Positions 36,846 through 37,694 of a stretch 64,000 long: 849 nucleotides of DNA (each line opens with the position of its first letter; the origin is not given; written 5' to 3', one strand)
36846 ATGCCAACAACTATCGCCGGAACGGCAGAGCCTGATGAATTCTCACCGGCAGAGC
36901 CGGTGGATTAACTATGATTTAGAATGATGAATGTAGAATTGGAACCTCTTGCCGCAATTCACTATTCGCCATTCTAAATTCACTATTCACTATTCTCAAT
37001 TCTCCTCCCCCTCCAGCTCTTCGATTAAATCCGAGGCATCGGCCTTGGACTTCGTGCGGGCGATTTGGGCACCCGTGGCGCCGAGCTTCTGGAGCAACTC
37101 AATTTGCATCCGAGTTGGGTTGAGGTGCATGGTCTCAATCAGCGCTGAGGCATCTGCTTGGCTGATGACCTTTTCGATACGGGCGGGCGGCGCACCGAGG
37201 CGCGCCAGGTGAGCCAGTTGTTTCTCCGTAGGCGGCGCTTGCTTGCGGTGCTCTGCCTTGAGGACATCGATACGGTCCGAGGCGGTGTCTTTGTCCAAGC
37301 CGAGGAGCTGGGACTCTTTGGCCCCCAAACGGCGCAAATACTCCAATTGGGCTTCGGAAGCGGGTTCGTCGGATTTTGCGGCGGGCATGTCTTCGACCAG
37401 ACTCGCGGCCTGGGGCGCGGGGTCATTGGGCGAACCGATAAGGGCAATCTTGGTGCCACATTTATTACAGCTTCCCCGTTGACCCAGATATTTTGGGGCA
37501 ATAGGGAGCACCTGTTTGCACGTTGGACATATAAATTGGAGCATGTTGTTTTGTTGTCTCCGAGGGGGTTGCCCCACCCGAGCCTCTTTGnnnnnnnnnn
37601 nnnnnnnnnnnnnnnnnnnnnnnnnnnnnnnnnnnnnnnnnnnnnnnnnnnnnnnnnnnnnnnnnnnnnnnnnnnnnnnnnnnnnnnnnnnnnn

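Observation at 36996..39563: Paralogous MJ0042-type zinc-ribbon proteins with roughly 35-aa helical repeats flanking a sugar-phosphate isomerase, separated by MITEs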

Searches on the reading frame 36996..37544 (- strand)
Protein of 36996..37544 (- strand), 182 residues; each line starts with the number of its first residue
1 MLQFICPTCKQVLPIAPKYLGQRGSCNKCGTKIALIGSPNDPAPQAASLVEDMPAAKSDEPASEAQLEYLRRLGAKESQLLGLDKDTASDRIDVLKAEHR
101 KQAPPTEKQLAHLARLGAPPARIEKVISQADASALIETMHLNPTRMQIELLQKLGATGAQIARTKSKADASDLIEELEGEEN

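Call 3: search_protein_families(library=pfam, proteins=[window:36996-37544:-], max_evalue=1)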
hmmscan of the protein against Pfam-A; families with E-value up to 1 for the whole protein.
window:36996-37544:- (182 aa): 6 families
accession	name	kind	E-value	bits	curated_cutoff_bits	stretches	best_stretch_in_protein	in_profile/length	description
PF11272.13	DUF3072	-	1.4e-07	31.6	27.5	2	59-98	12-53/56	Protein of unknown function (DUF3072)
PF23208.1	zf_C2H2_ZNF598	-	0.011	16.1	27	1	5-14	7-16/34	ZNF598 C2H2 zinc finger domain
PF18439.7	zf_UBZ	-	0.34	11.1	25.6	0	3-15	2-14/32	Ubiquitin-Binding Zinc Finger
PF06750.18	A24_N_bact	-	0.39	11.3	23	1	6-35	30-64/84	Bacterial Peptidase A24 N-terminal domain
PF25169.1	DUF7830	-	0.93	9.8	27.5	0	3-16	34-47/72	Domain of unknown function (DUF7830)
PF23547.1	Zn_ribbon_FGT1_1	-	0.96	9.5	27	1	1-14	18-33/35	FORGETTER1 first zinc ribbon domain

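Call 4: search_protein_families(library=ncbifam, proteins=[window:36996-37544:-], max_evalue=1)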
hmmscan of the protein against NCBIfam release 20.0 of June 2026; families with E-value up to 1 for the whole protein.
window:36996-37544:- (182 aa): 0 families

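Call 9: find_homologous_proteins(query=window:36996-37544:-, max_evalue=0.001)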
Query window:36996-37544:- (182 aa): 53 proteins with E <= 0.001 among 394 candidates.
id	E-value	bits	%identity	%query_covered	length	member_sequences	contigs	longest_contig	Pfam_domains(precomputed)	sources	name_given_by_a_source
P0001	2.9e-106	371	98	98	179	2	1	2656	PF11272.14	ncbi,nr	ncbi:MAG: hypothetical protein L3K26_17260 [Candidatus Hydrogenedentes bacterium]|nr:hypothetical pr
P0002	4.1e-93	328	88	98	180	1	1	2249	PF11272.14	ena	-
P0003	9.6e-88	311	82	98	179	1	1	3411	PF11272.14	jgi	-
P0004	1.1e-86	307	83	98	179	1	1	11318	PF11272.14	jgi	jgi:hypothetical protein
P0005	1.5e-84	300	80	98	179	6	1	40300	PF11272.14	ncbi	-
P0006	2.0e-83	297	78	98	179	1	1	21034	PF11272.14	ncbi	-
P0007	8.5e-82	291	78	98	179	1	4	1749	PF11272.14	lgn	-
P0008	8.3e-81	288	78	98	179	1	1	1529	PF11272.14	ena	-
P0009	8.5e-80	285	77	98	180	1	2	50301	PF11272.14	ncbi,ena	-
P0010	2.0e-79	284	75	98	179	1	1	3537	PF11272.14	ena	-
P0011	3.8e-79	283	77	98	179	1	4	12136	PF11272.14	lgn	-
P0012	2.0e-78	280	74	98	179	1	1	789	PF11272.14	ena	-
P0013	2.4e-78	280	74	97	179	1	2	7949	PF11272.14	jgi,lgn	jgi:hypothetical protein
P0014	3.1e-78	280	74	98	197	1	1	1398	PF11272.14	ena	-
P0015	4.3e-77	276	74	98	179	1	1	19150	PF11272.14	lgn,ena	-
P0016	2.0e-76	274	73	98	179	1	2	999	PF11272.14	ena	-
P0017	2.9e-75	270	73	97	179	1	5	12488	PF11272.14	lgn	-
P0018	6.0e-75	269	72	98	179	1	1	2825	PF11272.14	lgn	-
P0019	5.8e-74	266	71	98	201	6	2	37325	PF11272.14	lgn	-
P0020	6.7e-74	266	71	97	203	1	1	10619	PF11272.14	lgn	-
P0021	1.9e-73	264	69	97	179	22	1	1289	PF11272.14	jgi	jgi:hypothetical protein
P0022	2.6e-73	264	71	98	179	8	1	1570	PF11272.14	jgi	jgi:hypothetical protein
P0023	1.9e-72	261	72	98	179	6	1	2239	PF11272.14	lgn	-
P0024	8.6e-72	259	70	97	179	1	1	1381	PF11272.14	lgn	-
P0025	1.2e-70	255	69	98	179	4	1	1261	PF11272.14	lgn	-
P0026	4.7e-62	227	68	91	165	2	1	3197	PF11272.14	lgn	-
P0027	2.0e-51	192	68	81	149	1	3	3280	PF11272.14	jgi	jgi:hypothetical protein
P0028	3.6e-46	175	54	98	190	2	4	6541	PF11272.14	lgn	-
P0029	5.3e-46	175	54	97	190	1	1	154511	PF11272.14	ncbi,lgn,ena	-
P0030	8.1e-46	174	69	73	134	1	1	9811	PF11272.14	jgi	-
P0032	5.2e-45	172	51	99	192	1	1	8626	PF11272.14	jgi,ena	-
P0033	6.7e-45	171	52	97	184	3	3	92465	PF11272.14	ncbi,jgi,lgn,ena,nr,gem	ncbi:MAG TPA: hypothetical protein PLI09_13635 [Candidatus Hydrogenedentes bacterium]|nr:hypothetica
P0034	1.9e-44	170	53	98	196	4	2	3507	PF11272.14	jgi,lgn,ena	-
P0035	1.9e-44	170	52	97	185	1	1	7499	PF11272.14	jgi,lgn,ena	-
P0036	5.5e-44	168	51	97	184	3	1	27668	PF11272.14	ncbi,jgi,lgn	-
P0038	7.1e-44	168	51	97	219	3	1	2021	PF11272.14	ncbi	-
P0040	1.9e-43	167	52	97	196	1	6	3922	PF11272.14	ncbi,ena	-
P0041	2.3e-43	166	50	98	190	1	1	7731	PF11272.14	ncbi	-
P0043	2.7e-41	160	51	97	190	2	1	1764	PF11272.14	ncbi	-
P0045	8.4e-41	158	49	97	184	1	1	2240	PF11272.14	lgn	-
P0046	1.1e-40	158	47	98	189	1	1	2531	PF11272.14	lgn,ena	-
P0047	1.2e-39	154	49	98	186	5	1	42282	-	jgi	jgi:DNA-directed RNA polymerase subunit RPC12/RpoP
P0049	1.1e-37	148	45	97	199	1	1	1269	PF11272.14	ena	-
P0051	1.1e-30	125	43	96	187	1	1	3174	PF11272.14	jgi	-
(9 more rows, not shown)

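Call 15: find_encoding_contigs(protein=P0029, flank=8000, max_places=3)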
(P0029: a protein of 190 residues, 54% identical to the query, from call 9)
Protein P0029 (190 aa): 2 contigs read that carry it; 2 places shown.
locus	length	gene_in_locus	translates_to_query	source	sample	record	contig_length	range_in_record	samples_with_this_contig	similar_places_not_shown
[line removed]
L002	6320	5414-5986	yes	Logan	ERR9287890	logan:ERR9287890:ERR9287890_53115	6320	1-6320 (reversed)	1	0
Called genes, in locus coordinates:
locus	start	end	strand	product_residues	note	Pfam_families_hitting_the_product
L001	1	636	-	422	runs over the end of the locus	PF00939:Na_sulph_symp (weak), PF02040:ArsB, PF03600:CitMHS, PF06808:DctM, PF00939:Na_sulph_symp (weak), PF03600:CitMHS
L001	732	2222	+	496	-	PF01408:GFO_IDH_MocA, PF02036:SCP2 (weak)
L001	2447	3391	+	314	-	PF07963:N_methyl, PF07596:SBP_bac_10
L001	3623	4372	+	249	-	PF07963:N_methyl (weak), PF07596:SBP_bac_10 (weak)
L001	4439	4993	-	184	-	PF14338:Mrr_N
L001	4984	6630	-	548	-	PF01844:HNH (weak)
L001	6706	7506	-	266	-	PF07927:HicA_toxin (weak), PF14907:NTP_transf_5 (weak), PF08843:AbiEii (weak)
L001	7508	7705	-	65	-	PF15919:HicB_lk_antitox (weak)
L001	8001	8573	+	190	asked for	PF11272:DUF3072 (faint)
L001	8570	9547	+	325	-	PF04055:Radical_SAM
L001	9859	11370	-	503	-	-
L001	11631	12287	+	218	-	PF02163:Peptidase_M50 (weak)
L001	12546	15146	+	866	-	PF00133:tRNA-synt_1, PF09334:tRNA-synt_1g (weak), PF08264:Anticodon_1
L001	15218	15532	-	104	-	-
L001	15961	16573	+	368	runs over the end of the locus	PF00383:dCMP_cyt_deam_1, PF01872:RibD_C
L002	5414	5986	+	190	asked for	PF11272:DUF3072 (faint)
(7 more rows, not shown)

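Call 16: find_encoding_contigs(protein=P0033, flank=8000, max_places=3)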
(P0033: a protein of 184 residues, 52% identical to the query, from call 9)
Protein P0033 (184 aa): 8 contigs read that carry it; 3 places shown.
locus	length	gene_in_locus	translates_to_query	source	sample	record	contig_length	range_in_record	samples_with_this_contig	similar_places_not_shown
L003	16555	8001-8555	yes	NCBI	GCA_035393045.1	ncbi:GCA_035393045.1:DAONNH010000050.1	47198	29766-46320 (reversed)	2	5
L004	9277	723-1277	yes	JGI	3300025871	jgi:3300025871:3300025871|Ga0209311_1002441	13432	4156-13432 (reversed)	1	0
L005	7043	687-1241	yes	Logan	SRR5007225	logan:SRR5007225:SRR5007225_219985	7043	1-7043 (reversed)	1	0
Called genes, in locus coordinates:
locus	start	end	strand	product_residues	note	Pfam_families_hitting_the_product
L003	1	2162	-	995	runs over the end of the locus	PF02811:PHP, PF07733:DNA_pol3_alpha, PF17657:DNA_pol3_finger, PF14579:HHH_6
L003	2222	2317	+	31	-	-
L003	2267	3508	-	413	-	PF00817:IMS, PF21999:IMS_HHH_1 (faint), PF11799:IMS_C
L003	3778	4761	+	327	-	PF04055:Radical_SAM, PF13186:SPASM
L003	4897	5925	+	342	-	PF15711:ILEI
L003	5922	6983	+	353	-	PF00953:Glycos_transf_4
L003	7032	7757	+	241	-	PF07963:N_methyl (weak), PF07596:SBP_bac_10 (weak)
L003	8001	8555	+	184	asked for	PF11272:DUF3072 (faint)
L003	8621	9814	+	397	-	PF01168:Ala_racemase_N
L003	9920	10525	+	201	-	PF00583:Acetyltransf_1, PF13508:Acetyltransf_7 (faint)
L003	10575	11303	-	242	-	PF00334:NDK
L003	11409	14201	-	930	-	PF00989:PAS, PF08447:PAS_3, PF13426:PAS_9, PF00989:PAS, PF08447:PAS_3, PF13426:PAS_9, PF08447:PAS_3, PF00989:PAS, +11 more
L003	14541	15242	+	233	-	-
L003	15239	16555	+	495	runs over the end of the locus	PF22848:ASD1_dom, PF06964:Alpha-L-AF_C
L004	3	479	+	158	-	?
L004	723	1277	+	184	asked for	PF11272:DUF3072 (faint)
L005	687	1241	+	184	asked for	PF11272:DUF3072 (faint)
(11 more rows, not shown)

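Call 17: find_encoding_contigs(protein=P0009, flank=8000, max_places=2)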
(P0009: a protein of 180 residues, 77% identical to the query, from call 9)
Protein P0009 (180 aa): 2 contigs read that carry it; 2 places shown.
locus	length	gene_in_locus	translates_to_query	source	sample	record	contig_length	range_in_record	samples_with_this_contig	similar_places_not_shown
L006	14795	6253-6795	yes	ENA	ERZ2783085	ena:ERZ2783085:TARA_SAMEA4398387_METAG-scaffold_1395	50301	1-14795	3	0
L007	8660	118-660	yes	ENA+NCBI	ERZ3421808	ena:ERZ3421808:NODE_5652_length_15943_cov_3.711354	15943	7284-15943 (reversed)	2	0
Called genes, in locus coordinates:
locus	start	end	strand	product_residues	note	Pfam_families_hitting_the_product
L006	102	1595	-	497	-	PF05157:MshEN, PF16697:Yop-YscD_cpl, PF00498:FHA, PF00990:GGDEF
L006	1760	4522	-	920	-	PF02838:Glyco_hydro_20b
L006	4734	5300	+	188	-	-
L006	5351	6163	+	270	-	-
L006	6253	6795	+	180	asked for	PF11272:DUF3072 (faint)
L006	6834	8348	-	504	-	-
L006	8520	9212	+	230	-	PF02163:Peptidase_M50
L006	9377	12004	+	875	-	PF00133:tRNA-synt_1, PF09334:tRNA-synt_1g (weak), PF13603:tRNA-synt_1_2 (faint), PF09334:tRNA-synt_1g (weak), PF08264:Anticodon_1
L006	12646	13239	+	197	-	PF01797:Y1_Tnp (weak)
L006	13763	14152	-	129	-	-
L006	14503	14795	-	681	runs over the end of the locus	PF07494:Reg_prop (faint)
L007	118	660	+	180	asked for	PF11272:DUF3072 (faint)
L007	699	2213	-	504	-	-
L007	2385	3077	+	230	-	PF02163:Peptidase_M50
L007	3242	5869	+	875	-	PF00133:tRNA-synt_1, PF09334:tRNA-synt_1g (weak), PF13603:tRNA-synt_1_2 (faint), PF09334:tRNA-synt_1g (weak), PF08264:Anticodon_1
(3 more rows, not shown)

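Call 18: find_encoding_contigs(protein=P0005, flank=8000, max_places=2)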
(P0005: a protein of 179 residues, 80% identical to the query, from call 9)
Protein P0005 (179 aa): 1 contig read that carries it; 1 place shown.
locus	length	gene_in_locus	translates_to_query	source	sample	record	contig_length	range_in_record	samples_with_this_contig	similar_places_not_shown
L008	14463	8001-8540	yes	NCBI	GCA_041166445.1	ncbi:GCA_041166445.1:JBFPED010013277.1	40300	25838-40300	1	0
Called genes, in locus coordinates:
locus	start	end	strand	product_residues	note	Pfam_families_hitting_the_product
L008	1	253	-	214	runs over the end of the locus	PF03473:MOSC, PF03475:YiiM_3-alpha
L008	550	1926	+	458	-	PF09492:Pec_lyase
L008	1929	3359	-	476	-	PF05157:MshEN, PF16697:Yop-YscD_cpl, PF00498:FHA, PF00990:GGDEF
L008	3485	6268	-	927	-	PF02838:Glyco_hydro_20b (weak)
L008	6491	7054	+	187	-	-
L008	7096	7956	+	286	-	PF01261:AP_endonuc_2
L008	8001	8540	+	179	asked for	PF11272:DUF3072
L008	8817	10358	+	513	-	PF13620:CarboxypepD_reg (weak), PF13715:CarbopepD_reg_2 (weak)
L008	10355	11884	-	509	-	-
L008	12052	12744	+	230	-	PF02163:Peptidase_M50 (weak)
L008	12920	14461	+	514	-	?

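Call 19: find_encoding_contigs(protein=P0047, flank=8000, max_places=2)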
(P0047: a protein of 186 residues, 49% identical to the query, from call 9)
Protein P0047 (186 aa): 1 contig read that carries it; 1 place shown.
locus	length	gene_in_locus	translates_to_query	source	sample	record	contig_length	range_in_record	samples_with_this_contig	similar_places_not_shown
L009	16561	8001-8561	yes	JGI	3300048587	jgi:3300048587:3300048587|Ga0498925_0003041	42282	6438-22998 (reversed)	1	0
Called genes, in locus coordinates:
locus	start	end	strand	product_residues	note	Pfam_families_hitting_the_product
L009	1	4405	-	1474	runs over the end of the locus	PF01344:Kelch_1 (faint), PF07646:Kelch_2 (faint), PF13415:Beta-prop_FBX42, PF13854:Kelch_HCF (faint), PF24681:Kelch_KLHDC2_KLHL20_DRC7, PF13415:Beta-prop_FBX42, PF24681:Kelch_KLHDC2_KLHL20_DRC7, PF18998:Flg_new_2, +2 more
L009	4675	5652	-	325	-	PF01551:Peptidase_M23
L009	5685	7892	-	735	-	PF07494:Reg_prop (faint)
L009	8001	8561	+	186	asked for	-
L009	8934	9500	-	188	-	-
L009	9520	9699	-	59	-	-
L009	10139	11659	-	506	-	-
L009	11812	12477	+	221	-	PF02163:Peptidase_M50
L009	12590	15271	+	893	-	PF00133:tRNA-synt_1, PF09334:tRNA-synt_1g, PF08264:Anticodon_1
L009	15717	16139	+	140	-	PF12118:SprA-related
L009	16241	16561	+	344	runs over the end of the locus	PF00515:TPR_1 (faint), PF07719:TPR_2 (faint), PF13432:TPR_16 (weak), PF14559:TPR_19 (faint)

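Call 20: predict_structure(alignment_id=A2)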
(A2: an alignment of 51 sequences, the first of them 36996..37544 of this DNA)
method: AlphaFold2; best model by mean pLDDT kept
length: 182 residues; sequences in the alignment: 51
mean_pLDDT: 88.2   pTM: 0.55
mean pLDDT of the five models: 88.2, 87.8, 87.7, 83.5, 83.1
residues with pLDDT >= 90: 88; 70-90: 85; 50-70: 8; < 50: 1
segments of 3 or more residues with pLDDT < 50: none
pLDDT, mean of each block of 10 residues (from residue 1): 91 89 87 88 87 65 91 88 86 89 93 92 92 92 92 93 91 88 54
secondary structure, 60 per line:
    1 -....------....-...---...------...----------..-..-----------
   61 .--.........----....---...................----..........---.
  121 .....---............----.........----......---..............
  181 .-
elements in order: E2-5 E12-15 E23-25 E32-34 H64-72 H77-80 H85-102 H107-116 H120-125 H129-140 H145-153 H158-163 H167-181
